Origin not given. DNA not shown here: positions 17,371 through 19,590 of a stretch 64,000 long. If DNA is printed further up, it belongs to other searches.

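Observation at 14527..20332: Five-gene, compositionally mosaic glycan-modification cassette inserted in the lptF|pepA divergent intergenic region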

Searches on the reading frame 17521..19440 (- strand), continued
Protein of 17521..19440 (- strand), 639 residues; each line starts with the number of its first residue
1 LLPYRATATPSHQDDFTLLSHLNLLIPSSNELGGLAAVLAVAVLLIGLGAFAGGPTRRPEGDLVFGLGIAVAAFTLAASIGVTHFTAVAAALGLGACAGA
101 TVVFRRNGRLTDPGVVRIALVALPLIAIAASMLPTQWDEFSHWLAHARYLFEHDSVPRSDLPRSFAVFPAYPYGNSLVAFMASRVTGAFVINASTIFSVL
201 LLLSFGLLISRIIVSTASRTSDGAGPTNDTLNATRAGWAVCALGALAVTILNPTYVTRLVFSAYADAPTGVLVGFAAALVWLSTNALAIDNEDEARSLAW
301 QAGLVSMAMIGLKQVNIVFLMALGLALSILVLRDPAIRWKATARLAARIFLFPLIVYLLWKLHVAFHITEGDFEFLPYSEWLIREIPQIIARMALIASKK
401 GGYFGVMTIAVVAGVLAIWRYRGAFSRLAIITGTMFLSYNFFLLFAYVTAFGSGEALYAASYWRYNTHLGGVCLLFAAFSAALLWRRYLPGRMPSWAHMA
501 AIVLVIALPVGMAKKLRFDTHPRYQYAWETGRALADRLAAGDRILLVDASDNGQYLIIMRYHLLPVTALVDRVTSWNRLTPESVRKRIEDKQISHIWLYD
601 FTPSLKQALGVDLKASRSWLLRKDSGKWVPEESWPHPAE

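Call 42: search_protein_representatives(alignment_id=A1)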
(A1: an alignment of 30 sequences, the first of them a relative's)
Query: 30 sequences, 619 profile positions. Proteins with E-value up to 0.001 (for the whole library): 1705; up to 1e-10: 833; up to 1e-30: 480. The best 150 are listed.
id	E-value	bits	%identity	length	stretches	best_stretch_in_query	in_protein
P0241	5.1e-245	831.1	-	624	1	1-617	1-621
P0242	4.7e-243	824.6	-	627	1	1-617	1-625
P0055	1.1e-234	797.0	-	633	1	1-617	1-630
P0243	1.4e-227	773.5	-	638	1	4-617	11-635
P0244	2.0e-227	773.0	-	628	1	1-612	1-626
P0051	8.6e-227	770.9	-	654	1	1-617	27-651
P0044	3.7e-224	762.2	-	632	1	1-614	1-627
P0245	5.6e-222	755.0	-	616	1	1-611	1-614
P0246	2.3e-220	749.6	-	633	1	3-617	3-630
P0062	3.0e-220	749.2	-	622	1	6-617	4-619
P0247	2.4e-218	743.0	-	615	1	1-609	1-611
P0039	7.6e-218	741.3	-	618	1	2-613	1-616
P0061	1.2e-215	734.1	-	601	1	7-617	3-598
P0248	2.1e-214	729.9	-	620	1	1-613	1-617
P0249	4.3e-214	728.9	-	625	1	2-618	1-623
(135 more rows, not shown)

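Call 49: search_protein_families(library=pfam, proteins=[L047:4990-5940:+, L081:9889-10845:+], max_evalue=0.01)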
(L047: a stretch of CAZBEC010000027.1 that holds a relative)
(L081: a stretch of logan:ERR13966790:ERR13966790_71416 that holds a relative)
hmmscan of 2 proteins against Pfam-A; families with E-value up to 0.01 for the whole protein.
L047:4990-5940:+ (317 aa): 2 families
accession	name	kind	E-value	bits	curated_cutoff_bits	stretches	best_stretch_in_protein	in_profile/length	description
PF00535.33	Glycos_transf_2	-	4.9e-17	62.8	23.3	1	7-168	2-164/168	Glycosyl transferase family 2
PF13641.12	Glyco_tranf_2_3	-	0.00065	20.2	27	1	5-107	3-111/230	Glycosyltransferase like family 2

L081:9889-10845:+ (318 aa): 3 families
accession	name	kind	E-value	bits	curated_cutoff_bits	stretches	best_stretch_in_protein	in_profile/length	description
PF00535.33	Glycos_transf_2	-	8.9e-12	45.7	23.3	1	7-127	2-130/168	Glycosyl transferase family 2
PF13641.12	Glyco_tranf_2_3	-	0.00072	20.1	27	1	3-89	1-99/230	Glycosyltransferase like family 2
PF13704.12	Glyco_tranf_2_4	-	0.0099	16.8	27.5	0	12-55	1-43/98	Glycosyl transferase family 2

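Call 69: search_protein_families(library=ncbifam, proteins=[L081:9889-10845:+, L002:11917-12840:+, L001:11803-12849:+], max_evalue=0.001)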
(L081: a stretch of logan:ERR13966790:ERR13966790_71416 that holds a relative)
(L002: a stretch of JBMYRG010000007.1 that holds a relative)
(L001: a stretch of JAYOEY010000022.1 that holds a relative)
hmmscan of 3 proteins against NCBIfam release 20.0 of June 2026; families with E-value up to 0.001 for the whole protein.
L081:9889-10845:+ (318 aa): 8 families
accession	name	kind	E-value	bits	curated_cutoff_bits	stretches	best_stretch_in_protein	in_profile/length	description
TIGR04182.1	glyco_TIGR04182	equivalog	5.9e-60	203.1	325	1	5-296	2-290/293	S-layer glycoprotein N-glycosyltransferase AglJ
NF041391.1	DPhHxTase_Halo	equivalog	1.5e-17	63.3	375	1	12-221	4-208/213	dolichyl-phosphate hexose transferase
NF058614.1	PPMAGASynPpgS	equivalog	3.6e-15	56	370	1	5-188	2-190/226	polyprenyl-phospho-N-acetylgalactosaminyl synthase PpgS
NF010496.0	PRK13915.1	equivalog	2.5e-10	39.9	262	1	2-88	30-128/307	glucosyl-3-phosphoglycerate synthase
NF053846.1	glyco_with_XrtP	equivalog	9.1e-07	27.9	520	1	7-48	45-86/440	XrtP-associated glycosyltransferase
NF041865.1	EpsU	equivalog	5e-06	25.8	700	1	4-98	40-140/394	exopolysaccharide biosynthesis GT2 family glycosyltransferase EpsU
TIGR04283.1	glyco_like_mftF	equivalog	0.00016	21.3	182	1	6-66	2-62/221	TIGR04283 family arsenosugar biosynthesis glycosyltransferase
TIGR03937.1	PgaC_IcaA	equivalog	0.00017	20.7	422.3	1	4-104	46-153/407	poly-beta-1,6-N-acetyl-D-glucosamine synthase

L002:11917-12840:+ (307 aa): 7 families
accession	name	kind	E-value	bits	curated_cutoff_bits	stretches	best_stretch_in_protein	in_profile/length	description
TIGR04182.1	glyco_TIGR04182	equivalog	2.4e-60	204.4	325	1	5-297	2-290/293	S-layer glycoprotein N-glycosyltransferase AglJ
NF041391.1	DPhHxTase_Halo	equivalog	5.5e-20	71.3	375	1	12-224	4-210/213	dolichyl-phosphate hexose transferase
NF010496.0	PRK13915.1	equivalog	4.5e-12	45.7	262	1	4-111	32-153/307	glucosyl-3-phosphoglycerate synthase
NF058614.1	PPMAGASynPpgS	equivalog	3.1e-11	43.2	370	1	5-190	2-191/226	polyprenyl-phospho-N-acetylgalactosaminyl synthase PpgS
NF053846.1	glyco_with_XrtP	equivalog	3.3e-08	32.7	520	1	7-51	45-89/440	XrtP-associated glycosyltransferase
TIGR03937.1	PgaC_IcaA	equivalog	2e-06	27.1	422.3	1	4-103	46-152/407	poly-beta-1,6-N-acetyl-D-glucosamine synthase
TIGR04283.1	glyco_like_mftF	equivalog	3.8e-06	26.7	182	1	6-102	2-98/221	TIGR04283 family arsenosugar biosynthesis glycosyltransferase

L001:11803-12849:+ (348 aa): 6 families
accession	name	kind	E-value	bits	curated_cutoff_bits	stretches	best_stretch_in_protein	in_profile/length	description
TIGR04182.1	glyco_TIGR04182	equivalog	6.3e-59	199.7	325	1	37-329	2-291/293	S-layer glycoprotein N-glycosyltransferase AglJ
NF041391.1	DPhHxTase_Halo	equivalog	5.1e-21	74.6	375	1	44-254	4-209/213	dolichyl-phosphate hexose transferase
NF058614.1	PPMAGASynPpgS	equivalog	1.4e-10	41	370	1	39-221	4-191/226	polyprenyl-phospho-N-acetylgalactosaminyl synthase PpgS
NF010496.0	PRK13915.1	equivalog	1.6e-09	37.3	262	1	33-128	29-137/307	glucosyl-3-phosphoglycerate synthase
NF053846.1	glyco_with_XrtP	equivalog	5.3e-06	25.4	520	1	39-79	45-85/440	XrtP-associated glycosyltransferase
TIGR04283.1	glyco_like_mftF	equivalog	0.00024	20.8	182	1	37-88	1-53/221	TIGR04283 family arsenosugar biosynthesis glycosyltransferase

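Call 70: search_solved_structures(query=L081:9889-10845:+, max_evalue=0.001)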
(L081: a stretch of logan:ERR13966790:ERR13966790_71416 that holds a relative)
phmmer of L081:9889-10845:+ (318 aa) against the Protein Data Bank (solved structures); distinct sequences matched with E-value up to 0.001: 3.
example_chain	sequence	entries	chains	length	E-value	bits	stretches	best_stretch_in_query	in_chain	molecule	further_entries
5mlz_A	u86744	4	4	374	0.00012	24.7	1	4-205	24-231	Dolichol monophosphate mannose synthase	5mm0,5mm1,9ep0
7pdo_A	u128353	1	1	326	0.00049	22.7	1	5-99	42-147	Glucosyl-3-phosphoglycerate synthase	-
7p5l_A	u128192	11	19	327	0.00049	22.7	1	5-99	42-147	Glucosyl-3-phosphoglycerate synthase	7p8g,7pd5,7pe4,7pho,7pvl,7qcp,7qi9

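Call 72: search_protein_families(library=pfam, proteins=[L047:7820-8248:+, L050:2011-2448:-, L050:1006-1791:-, L065:7687-9423:+, L025:4922-5371:-, L079:8001-9848:+, L079:5863-8013:-, L047:3476-4963:+, L050:5613-6260:+, L045:7963-8709:-], max_evalue=0.001)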
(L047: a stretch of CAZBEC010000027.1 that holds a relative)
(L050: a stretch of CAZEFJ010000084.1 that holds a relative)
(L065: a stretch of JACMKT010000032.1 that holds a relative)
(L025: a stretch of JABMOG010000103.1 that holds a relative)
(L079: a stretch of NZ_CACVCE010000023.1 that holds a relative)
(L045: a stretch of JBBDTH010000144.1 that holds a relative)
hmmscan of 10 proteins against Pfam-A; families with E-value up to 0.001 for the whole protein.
L047:7820-8248:+ (142 aa): 1 family
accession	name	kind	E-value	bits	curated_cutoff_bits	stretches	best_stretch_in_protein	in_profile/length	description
PF00990.26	GGDEF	-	2.9e-36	125.1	23.8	1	1-130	33-161/161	Diguanylate cyclase, GGDEF domain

L050:2011-2448:- (145 aa): 0 families

L050:1006-1791:- (261 aa): 1 family
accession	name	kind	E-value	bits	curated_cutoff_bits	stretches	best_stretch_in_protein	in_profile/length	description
PF00990.26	GGDEF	-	8.3e-40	136.6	23.8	1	98-249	1-156/161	Diguanylate cyclase, GGDEF domain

L065:7687-9423:+ (578 aa): 0 families

L025:4922-5371:- (149 aa): 6 families
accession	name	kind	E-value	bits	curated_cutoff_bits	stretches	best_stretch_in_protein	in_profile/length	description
PF01022.26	HTH_5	-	3.2e-12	46.6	22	1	47-91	2-46/47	Bacterial regulatory protein, arsR family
PF12840.13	HTH_20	-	6e-07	29.8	27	1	44-93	1-51/51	Helix-turn-helix domain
PF01638.23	HxlR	-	6.7e-06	26.3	20.8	1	49-104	7-66/91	HxlR-like helix-turn-helix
PF12802.13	MarR_2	-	1.2e-05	25.8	27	1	53-95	11-55/61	MarR family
PF01978.25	TrmB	-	0.00023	21.4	25.6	1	56-101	18-63/68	Sugar-specific transcriptional regulator TrmB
PF25213.1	HVO_A0261_N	-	0.00092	19.5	35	0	46-94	10-58/86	HVO_A0261 N-terminal domain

L079:8001-9848:+ (615 aa): 0 families

L079:5863-8013:- (716 aa): 2 families
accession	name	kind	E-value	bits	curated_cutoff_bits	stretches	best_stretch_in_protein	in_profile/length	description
PF07940.18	Hepar_II_III_C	-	1.5e-18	67.6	24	1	541-677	8-151/237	Heparinase II/III-like, C-terminal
PF16889.11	Hepar_II_III_N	-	2.9e-16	60.2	22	1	184-383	92-271/340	Heparinase II/III N-terminus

L047:3476-4963:+ (495 aa): 2 families
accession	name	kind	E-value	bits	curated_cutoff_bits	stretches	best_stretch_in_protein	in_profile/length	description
PF02310.24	B12-binding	-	5.3e-21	75.1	32.1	1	28-140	11-120/121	B12 binding domain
PF04055.27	Radical_SAM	-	1.1e-20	74.9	29.5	1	204-363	4-165/166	Radical SAM superfamily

L050:5613-6260:+ (215 aa): 1 family
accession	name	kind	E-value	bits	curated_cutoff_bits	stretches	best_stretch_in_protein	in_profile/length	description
PF09335.16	VTT_dom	-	4.9e-09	37.2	33.9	1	57-176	1-119/123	VTT domain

L045:7963-8709:- (248 aa): 7 families
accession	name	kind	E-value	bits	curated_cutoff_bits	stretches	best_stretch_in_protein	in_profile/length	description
PF00027.35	cNMP_binding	-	1.5e-20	73.4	27.5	1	33-119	2-88/89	Cyclic nucleotide-binding domain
PF13545.12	HTH_Crp_2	-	1.6e-13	50.9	27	1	153-224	2-69/70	Crp-like helix-turn-helix domain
PF01047.28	MarR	-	0.00012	22.4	24.6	1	180-212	21-52/59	MarR family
PF00392.27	GntR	-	0.00012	22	27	1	176-211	23-58/64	Bacterial regulatory proteins, gntR family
PF25213.1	HVO_A0261_N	-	0.00015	22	35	1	181-212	28-59/86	HVO_A0261 N-terminal domain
PF00325.26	Crp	-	0.00064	19.8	21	0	181-206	6-31/32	Bacterial regulatory proteins, crp family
PF24270.1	HTH_Cmi2_C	-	0.00071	20.3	27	0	140-212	62-123/125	Cmi2, C-terminal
